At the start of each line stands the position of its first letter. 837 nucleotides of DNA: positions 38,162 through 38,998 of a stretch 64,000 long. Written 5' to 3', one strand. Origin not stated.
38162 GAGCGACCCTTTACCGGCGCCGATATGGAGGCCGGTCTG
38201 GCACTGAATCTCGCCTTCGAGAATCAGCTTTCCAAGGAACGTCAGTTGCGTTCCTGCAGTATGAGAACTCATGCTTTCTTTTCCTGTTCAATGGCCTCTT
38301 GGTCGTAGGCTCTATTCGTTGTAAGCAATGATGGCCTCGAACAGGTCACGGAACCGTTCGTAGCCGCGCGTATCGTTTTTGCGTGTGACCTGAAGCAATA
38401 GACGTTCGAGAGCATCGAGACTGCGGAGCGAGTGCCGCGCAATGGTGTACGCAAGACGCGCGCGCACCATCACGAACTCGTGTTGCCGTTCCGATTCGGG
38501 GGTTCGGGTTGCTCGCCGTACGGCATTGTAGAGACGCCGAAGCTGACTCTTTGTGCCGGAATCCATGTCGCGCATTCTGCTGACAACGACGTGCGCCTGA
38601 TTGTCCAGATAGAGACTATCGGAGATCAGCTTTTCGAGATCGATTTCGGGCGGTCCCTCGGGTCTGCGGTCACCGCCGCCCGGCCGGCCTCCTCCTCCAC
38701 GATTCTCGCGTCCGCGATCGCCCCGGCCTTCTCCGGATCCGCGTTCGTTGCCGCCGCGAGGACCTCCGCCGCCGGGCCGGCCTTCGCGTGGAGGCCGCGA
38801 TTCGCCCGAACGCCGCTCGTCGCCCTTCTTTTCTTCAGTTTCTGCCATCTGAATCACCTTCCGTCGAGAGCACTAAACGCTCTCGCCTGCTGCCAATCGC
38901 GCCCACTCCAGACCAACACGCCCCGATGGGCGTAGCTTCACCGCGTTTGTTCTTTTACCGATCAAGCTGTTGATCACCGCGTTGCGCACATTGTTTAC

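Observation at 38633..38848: Arg/Gly-rich (RGG-like) disordered N-terminal extension on Cas11/Csm2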

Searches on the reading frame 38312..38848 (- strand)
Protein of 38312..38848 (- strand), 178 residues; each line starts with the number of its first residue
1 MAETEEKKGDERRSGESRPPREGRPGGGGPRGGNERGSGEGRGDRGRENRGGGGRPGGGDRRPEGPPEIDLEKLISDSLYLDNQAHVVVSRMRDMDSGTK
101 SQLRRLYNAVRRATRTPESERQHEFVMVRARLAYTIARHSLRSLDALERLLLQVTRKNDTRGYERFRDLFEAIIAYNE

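Call 5: search_protein_families(library=pfam, proteins=[window:38312-38848:-], max_evalue=0.1)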
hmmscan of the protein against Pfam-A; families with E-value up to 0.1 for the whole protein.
window:38312-38848:- (178 aa): 1 family
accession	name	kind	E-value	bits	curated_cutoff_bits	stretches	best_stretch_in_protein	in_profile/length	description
PF03750.18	Csm2_III-A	-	9e-10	39.8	24.8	1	81-176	7-108/115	Csm2 Type III-A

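Call 6: search_protein_families(library=ncbifam, proteins=[window:38312-38848:-], max_evalue=0.1)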
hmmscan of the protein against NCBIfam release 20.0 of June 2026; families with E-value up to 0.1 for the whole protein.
window:38312-38848:- (178 aa): 2 families
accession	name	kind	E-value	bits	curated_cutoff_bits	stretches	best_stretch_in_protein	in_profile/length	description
TIGR01870.1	cas_TM1810_Csm2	hypoth_equivalog_domain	2e-10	41.5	30.6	1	99-177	2-91/96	type III-A CRISPR-associated protein Csm2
TIGR02578.2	cas_TM1811_Csm1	equivalog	0.0086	14.8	170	1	96-161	671-736/753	type III-A CRISPR-associated protein Cas10/Csm1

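Call 7: find_homologous_proteins(query=window:38315-38848:-, max_evalue=0.001)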
Query window:38315-38848:- (178 aa): 5729 proteins with E <= 0.001 among 7035 candidates; the best 120 are listed.
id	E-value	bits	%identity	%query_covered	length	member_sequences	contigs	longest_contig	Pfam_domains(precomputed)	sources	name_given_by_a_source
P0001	1.1e-108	378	100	100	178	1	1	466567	PF03750.19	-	-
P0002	5.6e-107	373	98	100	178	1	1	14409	PF03750.19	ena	-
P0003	1.2e-106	372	99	100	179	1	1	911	PF03750.19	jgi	jgi:CRISPR type III-A-associated protein Csm2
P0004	3.0e-106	371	99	100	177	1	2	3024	PF03750.19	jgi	jgi:CRISPR type III-A-associated protein Csm2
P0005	5.4e-106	370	98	100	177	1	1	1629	PF03750.19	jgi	-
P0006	5.5e-106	370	98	100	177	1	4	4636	PF03750.19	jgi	jgi:CRISPR type III-A-associated protein Csm2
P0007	1.4e-105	368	98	100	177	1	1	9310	PF03750.19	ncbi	ncbi:MAG: type III-A CRISPR-associated protein Csm2 [Bryobacteraceae bacterium]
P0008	2.7e-105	367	98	100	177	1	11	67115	PF03750.19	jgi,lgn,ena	jgi:CRISPR type III-A-associated protein Csm2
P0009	2.9e-105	367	98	100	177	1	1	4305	PF03750.19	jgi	-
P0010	5.6e-105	366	98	100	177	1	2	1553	PF03750.19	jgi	jgi:CRISPR type III-A-associated protein Csm2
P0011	1.2e-104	365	97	100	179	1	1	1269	PF03750.19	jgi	-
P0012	1.4e-104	365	97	100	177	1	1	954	PF03750.19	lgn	-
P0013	1.4e-104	365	97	100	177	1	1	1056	PF03750.19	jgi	jgi:CRISPR type III-A-associated protein Csm2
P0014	1.4e-104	365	97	100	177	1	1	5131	PF03750.19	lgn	-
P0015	2.0e-104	365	98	100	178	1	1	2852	PF03750.19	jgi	jgi:CRISPR type III-A-associated protein Csm2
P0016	3.6e-104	364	97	100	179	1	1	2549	PF03750.19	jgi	jgi:CRISPR type III-A-associated protein Csm2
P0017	3.7e-104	364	97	100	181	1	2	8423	PF03750.19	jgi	jgi:CRISPR type III-A-associated protein Csm2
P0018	4.6e-104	363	97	100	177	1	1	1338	PF03750.19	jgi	jgi:CRISPR type III-A-associated protein Csm2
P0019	5.0e-104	363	98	100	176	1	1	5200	PF03750.19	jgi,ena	jgi:CRISPR type III-A-associated protein Csm2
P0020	5.1e-104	363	97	100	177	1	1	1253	PF03750.19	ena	-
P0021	6.4e-104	363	97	100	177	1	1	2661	PF03750.19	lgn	-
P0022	8.3e-104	363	97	100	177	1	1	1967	PF03750.19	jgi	jgi:CRISPR type III-A-associated protein Csm2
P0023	1.6e-103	362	97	100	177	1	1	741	PF03750.19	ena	-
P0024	3.1e-103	361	97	100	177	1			PF03750.19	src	-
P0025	3.4e-103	361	97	100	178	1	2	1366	PF03750.19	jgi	jgi:CRISPR type III-A-associated protein Csm2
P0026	3.5e-103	361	97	100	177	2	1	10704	PF03750.19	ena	-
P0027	3.8e-103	360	96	100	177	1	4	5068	PF03750.19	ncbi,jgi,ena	jgi:CRISPR type III-A-associated protein Csm2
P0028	8.3e-103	359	97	100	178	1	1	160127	PF03750.19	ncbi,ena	-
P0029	1.1e-102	359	92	100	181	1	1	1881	PF03750.19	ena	-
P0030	1.2e-102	359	96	100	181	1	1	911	PF03750.19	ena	-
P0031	1.5e-102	359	96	100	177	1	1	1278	PF03750.19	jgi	jgi:CRISPR type III-A-associated protein Csm2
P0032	5.4e-102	357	97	100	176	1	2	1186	PF03750.19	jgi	jgi:CRISPR type III-A-associated protein Csm2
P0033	1.6e-101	355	96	100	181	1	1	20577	PF03750.19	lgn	-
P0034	2.8e-101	354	96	100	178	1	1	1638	PF03750.19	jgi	jgi:CRISPR type III-A-associated protein Csm2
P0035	9.4e-101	353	97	100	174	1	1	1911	PF03750.19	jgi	jgi:CRISPR type III-A-associated protein Csm2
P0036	1.2e-100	352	95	100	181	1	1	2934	PF03750.19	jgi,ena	-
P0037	1.5e-100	352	96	100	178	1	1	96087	PF03750.19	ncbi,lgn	ncbi:MAG: type III-A CRISPR-associated protein Csm2 [Bryobacteraceae bacterium]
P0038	3.6e-100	351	95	100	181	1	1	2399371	PF03750.19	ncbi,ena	-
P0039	7.1e-100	350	94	100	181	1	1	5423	PF03750.19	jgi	jgi:CRISPR type III-A-associated protein Csm2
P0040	1.2e-99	349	85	100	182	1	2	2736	PF03750.19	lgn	-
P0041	3.0e-99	348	96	100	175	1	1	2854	PF03750.19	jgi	jgi:CRISPR type III-A-associated protein Csm2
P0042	1.2e-97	343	82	100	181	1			PF03750.19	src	-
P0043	1.4e-97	342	92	100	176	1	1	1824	PF03750.19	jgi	jgi:CRISPR type III-A-associated protein Csm2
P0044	2.8e-94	332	91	92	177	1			PF03750.19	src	-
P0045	1.2e-93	330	87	100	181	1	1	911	PF03750.19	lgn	-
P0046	1.8e-93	329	84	100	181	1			PF03750.19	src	-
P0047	5.7e-92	324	82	100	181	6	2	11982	PF03750.19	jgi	jgi:CRISPR type III-A-associated protein Csm2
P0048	6.6e-92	324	84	100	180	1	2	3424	PF03750.19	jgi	jgi:CRISPR type III-A-associated protein Csm2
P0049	1.1e-91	323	98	63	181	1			PF03750.19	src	-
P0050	1.2e-90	320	78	100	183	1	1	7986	PF03750.19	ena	-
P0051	5.2e-90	318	79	100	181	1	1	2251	PF03750.19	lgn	-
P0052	9.2e-90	317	81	100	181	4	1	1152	PF03750.19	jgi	jgi:CRISPR type III-A-associated protein Csm2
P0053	4.0e-89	315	99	65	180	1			PF03750.19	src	-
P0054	5.2e-89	314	85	100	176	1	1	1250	PF03750.19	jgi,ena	jgi:CRISPR type III-A-associated protein Csm2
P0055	6.4e-89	314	84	100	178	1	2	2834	PF03750.19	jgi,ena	jgi:CRISPR type III-A-associated protein Csm2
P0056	1.1e-88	313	94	78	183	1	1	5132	PF03750.19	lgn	-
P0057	3.8e-88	312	97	63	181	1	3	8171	PF03750.19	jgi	jgi:CRISPR type III-A-associated protein Csm2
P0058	5.2e-88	311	83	100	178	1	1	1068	PF03750.19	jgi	jgi:CRISPR type III-A-associated protein Csm2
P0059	6.7e-88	311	83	100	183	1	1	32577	PF03750.19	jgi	jgi:CRISPR type III-A-associated protein Csm2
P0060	1.9e-87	309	83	100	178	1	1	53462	PF03750.19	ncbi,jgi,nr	ncbi:MAG TPA: type III-A CRISPR-associated protein Csm2 [Bryobacteraceae bacterium]|jgi:CRISPR type 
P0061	2.0e-87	309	85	100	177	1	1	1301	PF03750.19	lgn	-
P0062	2.2e-87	309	74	100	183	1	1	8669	PF03750.19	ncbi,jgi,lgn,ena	-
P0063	5.1e-87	308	84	100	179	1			PF03750.19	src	-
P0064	5.2e-87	308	77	100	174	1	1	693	PF03750.19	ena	-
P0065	6.0e-87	308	81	100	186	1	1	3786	PF03750.19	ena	-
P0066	7.5e-87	307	81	100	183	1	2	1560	PF03750.19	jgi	jgi:CRISPR type III-A-associated protein Csm2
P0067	1.2e-86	307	97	62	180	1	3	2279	PF03750.19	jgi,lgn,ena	-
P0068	1.3e-86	307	85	100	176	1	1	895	PF03750.19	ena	-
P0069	1.5e-86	306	81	100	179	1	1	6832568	PF03750.19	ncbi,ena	-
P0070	1.6e-86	306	81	100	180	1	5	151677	PF03750.19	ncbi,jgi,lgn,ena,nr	ncbi:MAG TPA: type III-A CRISPR-associated protein Csm2 [Bryobacteraceae bacterium]|jgi:CRISPR type 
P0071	1.6e-86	306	80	100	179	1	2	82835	PF03750.19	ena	-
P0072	1.7e-86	306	78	100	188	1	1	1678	PF03750.19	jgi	jgi:CRISPR type III-A-associated protein Csm2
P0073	2.2e-86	306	81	100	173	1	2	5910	PF03750.19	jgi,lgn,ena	-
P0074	3.3e-86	305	74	100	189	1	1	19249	PF03750.19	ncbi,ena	-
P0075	3.4e-86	305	78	100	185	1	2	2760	PF03750.19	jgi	jgi:CRISPR type III-A-associated protein Csm2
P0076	3.5e-86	305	81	100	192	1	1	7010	PF03750.19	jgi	jgi:CRISPR type III-A-associated protein Csm2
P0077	3.5e-86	305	79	100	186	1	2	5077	PF03750.19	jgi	jgi:CRISPR type III-A-associated protein Csm2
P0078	4.9e-86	305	78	100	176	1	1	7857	PF03750.19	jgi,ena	-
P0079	6.0e-86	304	85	92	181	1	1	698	PF03750.19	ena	-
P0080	7.1e-86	304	83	92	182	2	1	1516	PF03750.19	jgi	jgi:CRISPR type III-A-associated protein Csm2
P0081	9.7e-86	304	97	66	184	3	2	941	PF03750.19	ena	-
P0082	1.6e-85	303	76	100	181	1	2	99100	PF03750.19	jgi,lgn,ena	-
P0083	1.7e-85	303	96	62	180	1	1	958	PF03750.19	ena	-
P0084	1.8e-85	303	79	100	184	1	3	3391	PF03750.19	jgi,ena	-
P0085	1.8e-85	303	97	65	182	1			PF03750.19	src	-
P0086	2.2e-85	303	80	100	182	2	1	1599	PF03750.19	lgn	-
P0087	2.3e-85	303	76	100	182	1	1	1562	PF03750.19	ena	-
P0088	2.3e-85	303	79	93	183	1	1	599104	PF03750.19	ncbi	-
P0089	3.0e-85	302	95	65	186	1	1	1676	PF03750.19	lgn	-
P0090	3.4e-85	302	77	100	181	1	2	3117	PF03750.19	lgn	-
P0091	3.5e-85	302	80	92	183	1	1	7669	PF03750.19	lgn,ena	-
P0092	3.7e-85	302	75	100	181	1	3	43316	PF03750.19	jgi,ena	jgi:CRISPR type III-A-associated protein Csm2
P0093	3.7e-85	302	81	100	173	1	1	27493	PF03750.19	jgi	jgi:CRISPR type III-A-associated protein Csm2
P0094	3.8e-85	302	80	100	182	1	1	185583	PF03750.19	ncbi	-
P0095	4.0e-85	302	86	100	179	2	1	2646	PF03750.19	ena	-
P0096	5.1e-85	301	91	79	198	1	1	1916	PF03750.19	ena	-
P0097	6.1e-85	301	81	100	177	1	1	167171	PF03750.19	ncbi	-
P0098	7.2e-85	301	85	92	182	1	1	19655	PF03750.19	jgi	jgi:CRISPR type III-A-associated protein Csm2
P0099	7.9e-85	301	97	62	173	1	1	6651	PF03750.19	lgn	-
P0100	8.0e-85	301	83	100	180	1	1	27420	PF03750.19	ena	-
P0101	9.8e-85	301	81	100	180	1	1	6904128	PF03750.19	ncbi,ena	-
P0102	1.1e-84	300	94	67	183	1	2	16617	PF03750.19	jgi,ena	jgi:CRISPR type III-A-associated protein Csm2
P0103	1.1e-84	300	80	100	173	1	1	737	PF03750.19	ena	-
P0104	1.2e-84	300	78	100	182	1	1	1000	PF03750.19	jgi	jgi:CRISPR type III-A-associated protein Csm2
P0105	1.4e-84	300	82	100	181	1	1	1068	PF03750.19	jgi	jgi:CRISPR type III-A-associated protein Csm2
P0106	1.5e-84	300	77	100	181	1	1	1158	PF03750.19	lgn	-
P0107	1.5e-84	300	79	100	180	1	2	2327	PF03750.19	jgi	jgi:CRISPR type III-A-associated protein Csm2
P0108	1.5e-84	300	79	100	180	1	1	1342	PF03750.19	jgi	jgi:CRISPR type III-A-associated protein Csm2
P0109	1.6e-84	300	80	100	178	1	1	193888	PF03750.19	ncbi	-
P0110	1.8e-84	300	75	100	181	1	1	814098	PF03750.19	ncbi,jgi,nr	ncbi:MAG TPA: type III-A CRISPR-associated protein Csm2 [Bryobacteraceae bacterium]|jgi:CRISPR type 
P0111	2.0e-84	300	83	100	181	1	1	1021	PF03750.19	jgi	jgi:CRISPR type III-A-associated protein Csm2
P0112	2.3e-84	299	82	100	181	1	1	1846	PF03750.19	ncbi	-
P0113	2.6e-84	299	96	66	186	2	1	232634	PF03750.19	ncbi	-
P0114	3.3e-84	299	80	100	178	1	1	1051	PF03750.19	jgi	jgi:CRISPR type III-A-associated protein Csm2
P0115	3.5e-84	299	79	100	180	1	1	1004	PF03750.19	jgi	jgi:CRISPR type III-A-associated protein Csm2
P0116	4.2e-84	298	83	100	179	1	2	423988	PF03750.19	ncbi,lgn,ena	-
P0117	4.3e-84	298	93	67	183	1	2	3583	PF03750.19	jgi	jgi:CRISPR type III-A-associated protein Csm2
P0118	4.3e-84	298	78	100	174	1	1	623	PF03750.19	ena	-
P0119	5.8e-84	298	97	67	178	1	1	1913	PF03750.19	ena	-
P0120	6.2e-84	298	96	65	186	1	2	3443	PF03750.19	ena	-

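Call 14: find_encoding_contigs(protein=P0038, flank=10000, max_places=2)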
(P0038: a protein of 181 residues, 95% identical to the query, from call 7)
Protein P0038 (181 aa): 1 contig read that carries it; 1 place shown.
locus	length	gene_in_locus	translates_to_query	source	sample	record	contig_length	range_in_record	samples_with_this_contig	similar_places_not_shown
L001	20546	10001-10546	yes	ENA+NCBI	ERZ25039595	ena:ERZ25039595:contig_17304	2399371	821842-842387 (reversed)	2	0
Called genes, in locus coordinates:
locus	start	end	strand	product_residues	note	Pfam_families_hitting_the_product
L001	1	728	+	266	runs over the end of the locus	PF01790:LGT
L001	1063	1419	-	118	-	-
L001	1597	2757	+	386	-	PF00201:UDPGT, PF06722:EryCIII-like_C, PF04101:Glyco_tran_28_C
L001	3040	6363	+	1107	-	-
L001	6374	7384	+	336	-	PF13519:VWA_2 (weak)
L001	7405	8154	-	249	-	PF00106:adh_short, PF08659:KR, PF13561:adh_short_C2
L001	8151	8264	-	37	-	-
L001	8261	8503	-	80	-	-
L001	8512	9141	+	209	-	-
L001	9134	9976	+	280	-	PF22335:Cas10-Cmr2_palm2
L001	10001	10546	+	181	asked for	PF03750:Csm2_III-A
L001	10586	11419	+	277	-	PF03787:RAMPs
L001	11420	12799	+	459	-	PF17953:Csm4_C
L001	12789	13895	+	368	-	-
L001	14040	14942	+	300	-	PF13191:AAA_16, PF13401:AAA_22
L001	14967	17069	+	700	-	PF00378:ECH_1, PF16113:ECH_2, PF02737:3HCDH_N, PF00725:3HCDH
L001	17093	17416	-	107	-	-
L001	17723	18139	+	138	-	PF13581:HATPase_c_2, PF02518:HATPase_c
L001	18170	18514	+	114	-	PF01740:STAS, PF13466:STAS_2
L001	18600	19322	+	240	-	PF00072:Response_reg, PF08281:Sigma70_r4_2 (weak), PF00196:GerE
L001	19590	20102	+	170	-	PF09976:TPR_21 (weak)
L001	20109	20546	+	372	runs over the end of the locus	PF01966:HD, PF13286:HD_assoc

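Call 15: find_encoding_contigs(protein=P0069, flank=10000, max_places=2)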
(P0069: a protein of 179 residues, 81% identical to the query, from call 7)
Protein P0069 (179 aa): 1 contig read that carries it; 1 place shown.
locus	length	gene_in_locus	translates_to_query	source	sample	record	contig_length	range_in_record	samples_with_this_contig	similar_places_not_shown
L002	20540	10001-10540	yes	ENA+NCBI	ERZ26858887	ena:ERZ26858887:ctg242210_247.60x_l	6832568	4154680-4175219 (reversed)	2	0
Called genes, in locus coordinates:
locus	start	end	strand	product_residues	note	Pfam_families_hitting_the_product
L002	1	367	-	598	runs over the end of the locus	PF07715:Plug, PF00593:TonB_dep_Rec_b-barrel, PF14905:OMP_b-brl_3 (weak)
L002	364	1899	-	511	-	PF04675:DNA_ligase_A_N, PF01068:DNA_ligase_A_M, PF04679:DNA_ligase_A_C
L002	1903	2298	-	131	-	PF02627:CMD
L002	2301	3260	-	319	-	PF02915:Rubrerythrin, PF01988:VIT1 (faint)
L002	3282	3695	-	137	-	PF01741:MscL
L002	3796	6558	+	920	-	PF00005:ABC_tran (faint), PF02463:SMC_N (faint), PF03193:RsgA_GTPase (faint), PF13175:AAA_15 (faint), PF13191:AAA_16 (faint), PF13304:AAA_21 (faint), PF17760:UvrA_inter, PF17755:UvrA_DNA-bind, +3 more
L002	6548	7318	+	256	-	PF02517:Rce1-like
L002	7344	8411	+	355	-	PF01008:IF-2B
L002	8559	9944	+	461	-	PF22335:Cas10-Cmr2_palm2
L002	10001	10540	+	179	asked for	PF03750:Csm2_III-A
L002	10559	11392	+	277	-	PF03787:RAMPs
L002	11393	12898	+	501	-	PF17953:Csm4_C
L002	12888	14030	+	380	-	-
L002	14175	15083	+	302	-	PF13191:AAA_16, PF13401:AAA_22, PF07728:AAA_5 (weak)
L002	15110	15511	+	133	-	-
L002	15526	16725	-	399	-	PF00108:Thiolase_N, PF02803:Thiolase_C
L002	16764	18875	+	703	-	PF00378:ECH_1, PF16113:ECH_2, PF02737:3HCDH_N, PF00725:3HCDH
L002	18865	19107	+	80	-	-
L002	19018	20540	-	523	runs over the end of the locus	PF00501:AMP-binding, PF13193:AMP-binding_C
